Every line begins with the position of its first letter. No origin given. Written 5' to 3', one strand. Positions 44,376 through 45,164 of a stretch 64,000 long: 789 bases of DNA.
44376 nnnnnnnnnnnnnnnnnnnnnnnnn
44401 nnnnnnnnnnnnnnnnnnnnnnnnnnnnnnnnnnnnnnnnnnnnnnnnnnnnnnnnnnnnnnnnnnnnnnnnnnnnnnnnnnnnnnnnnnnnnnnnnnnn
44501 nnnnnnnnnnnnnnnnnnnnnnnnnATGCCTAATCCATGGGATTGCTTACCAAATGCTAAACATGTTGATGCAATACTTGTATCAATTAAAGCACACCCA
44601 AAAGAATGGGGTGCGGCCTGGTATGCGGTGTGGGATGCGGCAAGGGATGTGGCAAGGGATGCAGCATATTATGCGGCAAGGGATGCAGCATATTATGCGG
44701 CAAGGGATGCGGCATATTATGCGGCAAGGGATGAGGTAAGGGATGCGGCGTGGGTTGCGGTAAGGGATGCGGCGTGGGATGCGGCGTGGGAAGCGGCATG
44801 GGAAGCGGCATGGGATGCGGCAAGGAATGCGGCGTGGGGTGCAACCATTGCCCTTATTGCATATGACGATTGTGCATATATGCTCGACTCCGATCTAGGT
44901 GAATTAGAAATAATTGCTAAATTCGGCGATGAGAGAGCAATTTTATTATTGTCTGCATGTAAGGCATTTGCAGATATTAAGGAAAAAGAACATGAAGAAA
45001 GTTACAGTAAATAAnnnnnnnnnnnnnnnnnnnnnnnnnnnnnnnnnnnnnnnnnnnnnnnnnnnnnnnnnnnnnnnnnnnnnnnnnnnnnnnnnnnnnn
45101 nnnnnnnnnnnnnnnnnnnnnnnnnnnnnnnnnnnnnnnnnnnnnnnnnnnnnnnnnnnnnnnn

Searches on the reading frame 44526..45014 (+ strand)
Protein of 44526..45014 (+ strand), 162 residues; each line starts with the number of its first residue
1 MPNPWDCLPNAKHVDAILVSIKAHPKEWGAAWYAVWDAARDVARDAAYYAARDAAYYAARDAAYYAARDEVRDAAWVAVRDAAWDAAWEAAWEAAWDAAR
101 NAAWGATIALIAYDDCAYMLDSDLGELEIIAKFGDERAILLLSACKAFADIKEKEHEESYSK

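Call 15: search_protein_families(library=pfam, max_evalue=0.1, proteins=[window:44526-45014:+])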
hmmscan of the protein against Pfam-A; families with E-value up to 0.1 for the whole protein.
window:44526-45014:+ (162 aa): 0 families

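Call 16: search_protein_families(library=phrogs, max_evalue=0.01, proteins=[window:44526-45014:+])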
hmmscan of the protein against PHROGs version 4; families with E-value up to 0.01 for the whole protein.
window:44526-45014:+ (162 aa): 4 families
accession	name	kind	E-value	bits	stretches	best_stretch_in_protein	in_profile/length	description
phrog_8332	-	unknown function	8.6e-10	39.6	2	26-84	159-217/248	-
phrog_18326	-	unknown function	0.0005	20.7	1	29-88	120-179/203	-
phrog_15773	-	unknown function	0.0013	19.2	1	22-107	39-124/288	-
phrog_35637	-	DNA, RNA and nucleotide metabolism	0.0073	16.4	1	33-121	139-221/366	thymidylate synthase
